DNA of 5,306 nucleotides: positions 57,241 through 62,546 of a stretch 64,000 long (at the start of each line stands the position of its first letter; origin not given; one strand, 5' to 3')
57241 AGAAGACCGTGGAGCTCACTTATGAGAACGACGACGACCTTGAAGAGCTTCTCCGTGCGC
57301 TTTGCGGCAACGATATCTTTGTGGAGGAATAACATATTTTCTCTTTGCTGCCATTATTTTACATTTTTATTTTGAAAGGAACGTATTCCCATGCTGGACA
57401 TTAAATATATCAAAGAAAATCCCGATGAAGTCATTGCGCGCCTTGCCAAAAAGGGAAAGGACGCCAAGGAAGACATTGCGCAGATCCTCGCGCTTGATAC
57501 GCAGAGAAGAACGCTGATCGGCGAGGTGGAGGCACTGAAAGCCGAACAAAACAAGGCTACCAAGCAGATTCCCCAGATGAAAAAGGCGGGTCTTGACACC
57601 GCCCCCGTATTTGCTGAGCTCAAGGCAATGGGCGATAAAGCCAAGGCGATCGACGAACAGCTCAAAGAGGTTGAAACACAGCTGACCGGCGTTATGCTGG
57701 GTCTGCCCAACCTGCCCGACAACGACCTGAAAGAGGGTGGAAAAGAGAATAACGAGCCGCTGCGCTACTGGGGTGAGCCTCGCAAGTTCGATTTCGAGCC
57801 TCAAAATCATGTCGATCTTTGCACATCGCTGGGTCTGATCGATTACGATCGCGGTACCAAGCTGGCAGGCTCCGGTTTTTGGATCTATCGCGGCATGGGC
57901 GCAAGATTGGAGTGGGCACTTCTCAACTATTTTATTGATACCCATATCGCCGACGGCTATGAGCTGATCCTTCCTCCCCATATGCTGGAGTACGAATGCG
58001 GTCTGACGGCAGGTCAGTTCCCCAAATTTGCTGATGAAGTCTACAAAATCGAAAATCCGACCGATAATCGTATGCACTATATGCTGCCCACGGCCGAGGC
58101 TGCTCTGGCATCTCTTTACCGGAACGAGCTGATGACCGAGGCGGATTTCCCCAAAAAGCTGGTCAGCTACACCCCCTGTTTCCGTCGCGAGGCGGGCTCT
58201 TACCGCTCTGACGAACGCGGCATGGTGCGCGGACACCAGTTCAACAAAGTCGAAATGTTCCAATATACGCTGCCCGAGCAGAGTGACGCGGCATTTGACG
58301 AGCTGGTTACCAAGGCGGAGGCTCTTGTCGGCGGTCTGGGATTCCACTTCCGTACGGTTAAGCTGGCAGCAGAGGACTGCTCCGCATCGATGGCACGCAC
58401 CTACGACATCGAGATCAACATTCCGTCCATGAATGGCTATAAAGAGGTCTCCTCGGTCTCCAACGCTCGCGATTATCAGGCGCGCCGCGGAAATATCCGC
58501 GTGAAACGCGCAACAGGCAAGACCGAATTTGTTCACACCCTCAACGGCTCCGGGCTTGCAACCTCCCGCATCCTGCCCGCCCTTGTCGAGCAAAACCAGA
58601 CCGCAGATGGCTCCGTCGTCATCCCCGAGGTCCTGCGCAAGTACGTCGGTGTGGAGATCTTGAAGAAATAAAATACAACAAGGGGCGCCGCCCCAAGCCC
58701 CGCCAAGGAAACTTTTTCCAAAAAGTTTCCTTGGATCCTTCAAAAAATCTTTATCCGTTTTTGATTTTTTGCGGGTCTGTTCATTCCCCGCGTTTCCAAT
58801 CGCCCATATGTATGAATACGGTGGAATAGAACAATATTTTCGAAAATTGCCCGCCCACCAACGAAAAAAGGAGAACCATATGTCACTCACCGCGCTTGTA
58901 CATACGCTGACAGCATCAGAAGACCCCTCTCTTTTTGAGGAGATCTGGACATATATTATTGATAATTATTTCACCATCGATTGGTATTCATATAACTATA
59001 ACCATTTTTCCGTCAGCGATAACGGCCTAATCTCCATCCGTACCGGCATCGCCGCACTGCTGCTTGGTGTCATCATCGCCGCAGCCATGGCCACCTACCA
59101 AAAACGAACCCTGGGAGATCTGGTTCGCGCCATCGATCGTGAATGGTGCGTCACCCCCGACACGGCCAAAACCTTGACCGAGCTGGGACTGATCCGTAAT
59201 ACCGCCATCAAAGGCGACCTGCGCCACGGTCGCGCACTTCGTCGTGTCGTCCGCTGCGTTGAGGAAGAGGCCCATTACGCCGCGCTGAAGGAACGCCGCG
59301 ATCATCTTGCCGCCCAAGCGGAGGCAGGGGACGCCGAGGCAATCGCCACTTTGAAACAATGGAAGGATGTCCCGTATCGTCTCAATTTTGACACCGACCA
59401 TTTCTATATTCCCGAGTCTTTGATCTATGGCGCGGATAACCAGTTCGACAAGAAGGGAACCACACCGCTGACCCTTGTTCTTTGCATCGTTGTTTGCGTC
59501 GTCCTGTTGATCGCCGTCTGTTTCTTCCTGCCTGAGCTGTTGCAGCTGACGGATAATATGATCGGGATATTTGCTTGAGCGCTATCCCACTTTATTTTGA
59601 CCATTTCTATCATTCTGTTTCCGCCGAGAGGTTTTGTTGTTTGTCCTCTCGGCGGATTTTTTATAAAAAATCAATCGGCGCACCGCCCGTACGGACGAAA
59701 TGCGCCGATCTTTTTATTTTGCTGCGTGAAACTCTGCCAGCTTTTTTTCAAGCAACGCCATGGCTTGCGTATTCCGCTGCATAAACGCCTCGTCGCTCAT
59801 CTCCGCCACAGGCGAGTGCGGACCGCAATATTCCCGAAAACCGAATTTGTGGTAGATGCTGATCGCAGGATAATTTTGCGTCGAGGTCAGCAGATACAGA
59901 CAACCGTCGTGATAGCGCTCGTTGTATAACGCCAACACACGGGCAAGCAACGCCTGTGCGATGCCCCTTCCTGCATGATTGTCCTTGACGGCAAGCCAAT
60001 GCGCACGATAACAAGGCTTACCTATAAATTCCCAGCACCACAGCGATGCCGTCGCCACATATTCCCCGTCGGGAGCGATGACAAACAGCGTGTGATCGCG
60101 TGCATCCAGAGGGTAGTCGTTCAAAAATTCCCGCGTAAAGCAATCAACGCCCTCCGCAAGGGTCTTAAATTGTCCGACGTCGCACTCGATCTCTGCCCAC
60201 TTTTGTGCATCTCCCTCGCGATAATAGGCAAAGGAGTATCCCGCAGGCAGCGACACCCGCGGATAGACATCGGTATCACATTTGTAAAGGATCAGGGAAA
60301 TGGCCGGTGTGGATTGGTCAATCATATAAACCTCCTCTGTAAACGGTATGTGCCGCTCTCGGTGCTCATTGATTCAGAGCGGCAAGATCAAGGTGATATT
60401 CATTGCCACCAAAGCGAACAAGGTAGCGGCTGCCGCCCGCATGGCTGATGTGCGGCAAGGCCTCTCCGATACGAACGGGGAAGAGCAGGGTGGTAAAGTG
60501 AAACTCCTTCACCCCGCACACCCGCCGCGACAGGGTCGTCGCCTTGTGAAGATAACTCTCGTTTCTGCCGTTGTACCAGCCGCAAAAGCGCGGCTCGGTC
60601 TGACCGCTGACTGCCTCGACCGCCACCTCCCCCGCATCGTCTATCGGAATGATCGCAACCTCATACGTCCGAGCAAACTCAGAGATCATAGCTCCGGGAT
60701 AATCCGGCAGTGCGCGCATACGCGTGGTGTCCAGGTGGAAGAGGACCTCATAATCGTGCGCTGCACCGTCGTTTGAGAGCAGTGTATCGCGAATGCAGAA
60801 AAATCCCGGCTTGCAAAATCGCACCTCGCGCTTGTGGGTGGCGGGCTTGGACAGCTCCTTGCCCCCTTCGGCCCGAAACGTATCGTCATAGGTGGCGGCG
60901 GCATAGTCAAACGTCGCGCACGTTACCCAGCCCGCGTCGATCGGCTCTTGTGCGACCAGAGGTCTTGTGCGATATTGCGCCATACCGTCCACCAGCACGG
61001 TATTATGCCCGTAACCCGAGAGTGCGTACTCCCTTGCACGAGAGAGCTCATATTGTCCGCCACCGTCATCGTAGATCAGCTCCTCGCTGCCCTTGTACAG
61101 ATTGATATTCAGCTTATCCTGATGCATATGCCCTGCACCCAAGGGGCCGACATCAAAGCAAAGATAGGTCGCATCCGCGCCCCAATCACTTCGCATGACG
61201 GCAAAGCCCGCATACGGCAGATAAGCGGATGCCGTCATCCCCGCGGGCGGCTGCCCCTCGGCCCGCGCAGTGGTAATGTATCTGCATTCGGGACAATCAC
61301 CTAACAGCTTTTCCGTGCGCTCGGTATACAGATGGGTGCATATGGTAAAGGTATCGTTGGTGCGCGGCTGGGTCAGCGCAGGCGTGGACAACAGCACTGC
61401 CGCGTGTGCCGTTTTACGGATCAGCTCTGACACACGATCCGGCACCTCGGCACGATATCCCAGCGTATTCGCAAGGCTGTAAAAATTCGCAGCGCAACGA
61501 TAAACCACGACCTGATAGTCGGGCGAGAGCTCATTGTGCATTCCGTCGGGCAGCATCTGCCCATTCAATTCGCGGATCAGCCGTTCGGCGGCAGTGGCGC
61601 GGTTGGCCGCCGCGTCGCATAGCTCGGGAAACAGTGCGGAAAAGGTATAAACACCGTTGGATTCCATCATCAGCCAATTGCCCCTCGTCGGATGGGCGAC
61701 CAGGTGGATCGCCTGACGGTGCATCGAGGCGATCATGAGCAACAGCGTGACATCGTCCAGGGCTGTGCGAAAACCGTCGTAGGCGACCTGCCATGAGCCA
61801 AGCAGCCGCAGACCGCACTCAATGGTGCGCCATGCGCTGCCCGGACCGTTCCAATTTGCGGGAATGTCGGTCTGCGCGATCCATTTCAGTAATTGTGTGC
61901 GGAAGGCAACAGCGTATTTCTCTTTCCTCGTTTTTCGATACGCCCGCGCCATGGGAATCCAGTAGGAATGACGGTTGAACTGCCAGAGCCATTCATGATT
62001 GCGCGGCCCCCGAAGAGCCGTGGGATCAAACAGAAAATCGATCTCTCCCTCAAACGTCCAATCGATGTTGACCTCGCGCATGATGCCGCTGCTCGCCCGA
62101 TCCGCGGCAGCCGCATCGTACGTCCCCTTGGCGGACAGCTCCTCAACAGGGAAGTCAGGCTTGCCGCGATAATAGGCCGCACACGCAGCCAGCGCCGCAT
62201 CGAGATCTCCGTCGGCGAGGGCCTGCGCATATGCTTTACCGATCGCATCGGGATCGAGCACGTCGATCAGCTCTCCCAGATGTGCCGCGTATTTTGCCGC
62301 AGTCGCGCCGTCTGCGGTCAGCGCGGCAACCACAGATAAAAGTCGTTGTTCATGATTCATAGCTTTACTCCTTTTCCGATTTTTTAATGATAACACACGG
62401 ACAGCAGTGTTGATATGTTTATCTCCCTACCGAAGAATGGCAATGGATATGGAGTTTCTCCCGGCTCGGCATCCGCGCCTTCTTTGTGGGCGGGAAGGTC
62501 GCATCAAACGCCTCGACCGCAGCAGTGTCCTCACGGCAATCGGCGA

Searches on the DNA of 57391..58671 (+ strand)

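Call 56: search_with_rna_model(model_id=R1, sources=[L200, L201, L202], max_evalue=0.1, filters=off)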
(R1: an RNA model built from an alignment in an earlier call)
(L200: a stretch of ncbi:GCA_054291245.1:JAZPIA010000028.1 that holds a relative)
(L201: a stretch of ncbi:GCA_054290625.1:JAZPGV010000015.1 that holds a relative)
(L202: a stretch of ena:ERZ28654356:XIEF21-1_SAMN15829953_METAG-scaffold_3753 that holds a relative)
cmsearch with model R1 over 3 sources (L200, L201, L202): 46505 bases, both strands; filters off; matches with E-value up to 0.1: 7.
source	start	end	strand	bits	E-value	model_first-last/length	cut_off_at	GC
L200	11283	11367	+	78.1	1.8e-19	1-85/85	no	0.47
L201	5647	5727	+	41.9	2.1e-09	1-85/85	no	0.4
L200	11318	11347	-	27.1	2.8e-05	36-65/85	no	0.37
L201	11279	11359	+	20.1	0.0024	1-85/85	no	0.56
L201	5675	5707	-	17.8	0.01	35-65/85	no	0.36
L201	2722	2795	+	17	0.018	1-85/85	no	0.46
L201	5842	5894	-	15.2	0.057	1-85/85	no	0.6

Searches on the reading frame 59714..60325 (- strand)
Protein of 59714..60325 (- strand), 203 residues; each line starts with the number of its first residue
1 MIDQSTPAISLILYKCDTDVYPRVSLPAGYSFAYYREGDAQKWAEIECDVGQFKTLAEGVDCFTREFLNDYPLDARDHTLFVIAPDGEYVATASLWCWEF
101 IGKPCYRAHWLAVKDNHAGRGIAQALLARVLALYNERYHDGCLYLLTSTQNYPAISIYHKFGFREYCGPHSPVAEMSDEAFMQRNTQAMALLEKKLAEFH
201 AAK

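Call 91: search_protein_families(library=pfam, max_evalue=0.000001, proteins=[window:59714-60325:-])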
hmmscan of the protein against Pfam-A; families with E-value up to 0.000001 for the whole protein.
window:59714-60325:- (203 aa): 2 families
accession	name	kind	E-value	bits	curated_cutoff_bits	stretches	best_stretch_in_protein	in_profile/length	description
PF00583.31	Acetyltransf_1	-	1.5e-12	48.2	20.7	1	69-163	25-116/116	Acetyltransferase (GNAT) family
PF13508.13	Acetyltransf_7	-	1.7e-11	44.7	27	1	77-165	2-84/84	Acetyltransferase (GNAT) domain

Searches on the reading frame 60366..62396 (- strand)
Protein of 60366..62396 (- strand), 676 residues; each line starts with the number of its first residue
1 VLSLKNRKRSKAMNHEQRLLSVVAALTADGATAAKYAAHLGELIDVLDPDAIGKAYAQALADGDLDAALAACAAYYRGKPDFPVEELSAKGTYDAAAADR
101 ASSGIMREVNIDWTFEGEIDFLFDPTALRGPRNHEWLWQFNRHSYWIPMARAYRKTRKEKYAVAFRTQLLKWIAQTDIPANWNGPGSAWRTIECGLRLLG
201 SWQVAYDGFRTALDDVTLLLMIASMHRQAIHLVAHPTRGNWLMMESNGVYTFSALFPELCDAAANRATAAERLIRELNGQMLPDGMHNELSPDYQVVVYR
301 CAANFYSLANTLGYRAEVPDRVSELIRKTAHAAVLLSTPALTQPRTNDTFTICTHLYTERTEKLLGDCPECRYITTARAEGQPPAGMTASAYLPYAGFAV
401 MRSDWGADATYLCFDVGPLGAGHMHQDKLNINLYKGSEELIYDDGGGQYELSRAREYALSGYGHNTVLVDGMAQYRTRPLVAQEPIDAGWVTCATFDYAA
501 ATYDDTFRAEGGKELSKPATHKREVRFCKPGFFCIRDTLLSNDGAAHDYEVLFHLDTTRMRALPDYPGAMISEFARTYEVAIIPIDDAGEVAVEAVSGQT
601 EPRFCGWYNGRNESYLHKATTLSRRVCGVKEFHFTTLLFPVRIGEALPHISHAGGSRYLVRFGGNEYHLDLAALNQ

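Call 91: search_protein_families(library=pfam, max_evalue=0.000001, proteins=[window:60366-62396:-])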
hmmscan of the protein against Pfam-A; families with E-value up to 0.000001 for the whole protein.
window:60366-62396:- (676 aa): 2 families
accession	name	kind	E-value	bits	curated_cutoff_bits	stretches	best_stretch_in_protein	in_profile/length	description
PF16889.11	Hepar_II_III_N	-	3.6e-54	184.8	22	1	58-352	17-316/340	Heparinase II/III N-terminus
PF07940.18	Hepar_II_III_C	-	1.2e-20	74.5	24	1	389-557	5-167/237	Heparinase II/III-like, C-terminal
